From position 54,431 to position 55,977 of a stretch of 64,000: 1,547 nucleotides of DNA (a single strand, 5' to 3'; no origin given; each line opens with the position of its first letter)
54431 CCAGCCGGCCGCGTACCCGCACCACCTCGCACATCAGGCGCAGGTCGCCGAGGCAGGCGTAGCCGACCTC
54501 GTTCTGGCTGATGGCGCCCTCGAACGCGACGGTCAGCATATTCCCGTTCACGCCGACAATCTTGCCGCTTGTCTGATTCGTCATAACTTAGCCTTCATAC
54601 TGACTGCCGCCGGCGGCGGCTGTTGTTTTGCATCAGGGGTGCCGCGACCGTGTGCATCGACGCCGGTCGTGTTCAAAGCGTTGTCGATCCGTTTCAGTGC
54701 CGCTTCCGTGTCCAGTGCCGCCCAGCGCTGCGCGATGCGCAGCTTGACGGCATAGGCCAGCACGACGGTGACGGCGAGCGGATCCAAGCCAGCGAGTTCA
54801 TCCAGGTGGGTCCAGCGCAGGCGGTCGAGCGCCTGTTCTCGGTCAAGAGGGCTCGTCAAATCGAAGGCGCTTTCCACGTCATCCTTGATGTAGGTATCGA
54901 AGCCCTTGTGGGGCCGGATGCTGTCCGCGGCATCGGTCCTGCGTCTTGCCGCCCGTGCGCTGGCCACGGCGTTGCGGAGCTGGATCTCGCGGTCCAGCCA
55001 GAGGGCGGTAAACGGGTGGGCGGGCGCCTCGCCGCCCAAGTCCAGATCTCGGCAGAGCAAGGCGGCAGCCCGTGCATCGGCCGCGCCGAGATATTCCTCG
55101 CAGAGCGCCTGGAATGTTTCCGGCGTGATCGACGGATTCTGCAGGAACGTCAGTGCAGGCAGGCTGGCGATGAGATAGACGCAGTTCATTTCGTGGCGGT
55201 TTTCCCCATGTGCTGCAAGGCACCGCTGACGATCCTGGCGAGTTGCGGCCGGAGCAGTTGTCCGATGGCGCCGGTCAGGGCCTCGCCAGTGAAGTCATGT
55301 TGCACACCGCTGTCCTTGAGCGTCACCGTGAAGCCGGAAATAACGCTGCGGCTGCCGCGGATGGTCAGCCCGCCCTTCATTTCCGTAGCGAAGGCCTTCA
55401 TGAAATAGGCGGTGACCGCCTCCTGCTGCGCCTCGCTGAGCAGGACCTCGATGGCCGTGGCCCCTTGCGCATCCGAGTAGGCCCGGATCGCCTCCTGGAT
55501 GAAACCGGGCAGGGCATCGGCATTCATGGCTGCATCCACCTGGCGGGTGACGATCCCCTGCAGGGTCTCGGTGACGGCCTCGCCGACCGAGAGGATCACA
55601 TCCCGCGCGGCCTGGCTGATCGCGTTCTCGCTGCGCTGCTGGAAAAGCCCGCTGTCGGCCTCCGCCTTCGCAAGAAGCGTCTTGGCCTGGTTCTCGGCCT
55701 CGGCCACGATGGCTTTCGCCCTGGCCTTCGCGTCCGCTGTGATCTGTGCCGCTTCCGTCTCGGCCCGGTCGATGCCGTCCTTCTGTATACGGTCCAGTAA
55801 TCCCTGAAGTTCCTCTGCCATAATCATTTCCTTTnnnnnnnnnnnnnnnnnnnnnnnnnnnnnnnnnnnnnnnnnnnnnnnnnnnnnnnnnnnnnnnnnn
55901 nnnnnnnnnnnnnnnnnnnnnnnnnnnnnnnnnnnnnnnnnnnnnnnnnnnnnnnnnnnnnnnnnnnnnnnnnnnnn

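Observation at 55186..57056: Degenerate-GGDEF/GAF protein (candidate c-di-GMP receptor) coupled to the head of the V-ATPase operon, behind tRNA-Val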

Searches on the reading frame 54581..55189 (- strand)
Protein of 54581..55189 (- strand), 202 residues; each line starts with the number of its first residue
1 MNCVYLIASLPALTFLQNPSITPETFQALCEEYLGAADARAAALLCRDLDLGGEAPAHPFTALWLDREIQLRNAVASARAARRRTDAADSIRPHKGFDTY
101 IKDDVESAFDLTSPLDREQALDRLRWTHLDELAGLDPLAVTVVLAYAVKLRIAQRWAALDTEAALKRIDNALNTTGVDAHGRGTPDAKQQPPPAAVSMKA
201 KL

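Call 3: search_protein_families(library=pfam, proteins=[window:54581-55189:-], max_evalue=0.1)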
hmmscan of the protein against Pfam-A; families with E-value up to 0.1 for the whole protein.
window:54581-55189:- (202 aa): 1 family
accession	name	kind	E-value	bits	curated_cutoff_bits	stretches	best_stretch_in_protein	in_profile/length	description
PF10962.13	DUF2764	-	1.4e-10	41.8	24.1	1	108-168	200-263/271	Protein of unknown function (DUF2764)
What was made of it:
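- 54581..55189 (-): DUF2764 protein, at the position where classical V/A operons carry subunit C/d. Pfam PF10962, E 1e-10 (call 3).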

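Call 4: search_protein_families(library=ncbifam, proteins=[window:54581-55189:-], max_evalue=0.1)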
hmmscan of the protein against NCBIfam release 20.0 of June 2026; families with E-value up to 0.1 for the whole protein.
window:54581-55189:- (202 aa): 0 families

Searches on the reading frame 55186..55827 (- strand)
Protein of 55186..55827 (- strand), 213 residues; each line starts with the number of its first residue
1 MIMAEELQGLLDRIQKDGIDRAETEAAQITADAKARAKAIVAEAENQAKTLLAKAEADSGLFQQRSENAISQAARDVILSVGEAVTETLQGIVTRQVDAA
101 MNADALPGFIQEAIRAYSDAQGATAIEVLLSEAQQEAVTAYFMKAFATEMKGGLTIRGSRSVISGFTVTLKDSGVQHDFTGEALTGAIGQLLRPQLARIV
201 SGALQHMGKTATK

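Call 3: search_protein_families(library=pfam, proteins=[window:55186-55827:-], max_evalue=0.1)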
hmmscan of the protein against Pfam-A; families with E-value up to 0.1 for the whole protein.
window:55186-55827:- (213 aa): 1 family
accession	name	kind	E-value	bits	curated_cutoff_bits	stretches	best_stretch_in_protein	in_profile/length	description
PF05103.18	DivIVA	-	0.0092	16.4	28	1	22-68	72-118/131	DivIVA protein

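Call 4: search_protein_families(library=ncbifam, proteins=[window:55186-55827:-], max_evalue=0.1)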
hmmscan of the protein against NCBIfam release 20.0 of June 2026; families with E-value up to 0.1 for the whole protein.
window:55186-55827:- (213 aa): 8 families
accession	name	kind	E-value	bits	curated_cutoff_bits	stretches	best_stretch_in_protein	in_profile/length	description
NF002424.0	PRK01558.1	equivalog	2e-39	135.3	241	1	3-202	1-198/203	V-type ATP synthase subunit E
NF002170.0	PRK01005.1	equivalog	1e-11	45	280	1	5-184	8-188/208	V-type ATP synthase subunit E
NF002629.0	PRK02292.1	equivalog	5.6e-09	36.1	184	1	11-182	3-171/192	V-type ATP synthase subunit E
TIGR02499.1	HrpE_YscL_not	equivalog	9.5e-05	22.5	78.7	1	23-173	13-160/166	type III secretion system stator protein SctL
NF005198.1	PRK06669.1-3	equivalog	0.00028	20.2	200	1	10-76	60-126/299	flagellar assembly protein FliH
NF009344.0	PRK12705.1-1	equivalog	0.0071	15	831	1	14-79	30-97/572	hypothetical protein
NF004411.0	PRK05759.1-2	equivalog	0.0087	16.1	131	1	11-110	58-153/156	F0F1 ATP synthase subunit B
NF006611.0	PRK09173.1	equivalog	0.0092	16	195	1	4-105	49-146/159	F0F1 ATP synthase subunit B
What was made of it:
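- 55186..55827 (-): V-ATPase subunit E; probable true start is ATG 55821. NCBIfam PRK01558, E 2e-39, below the curated cut-off (call 4).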
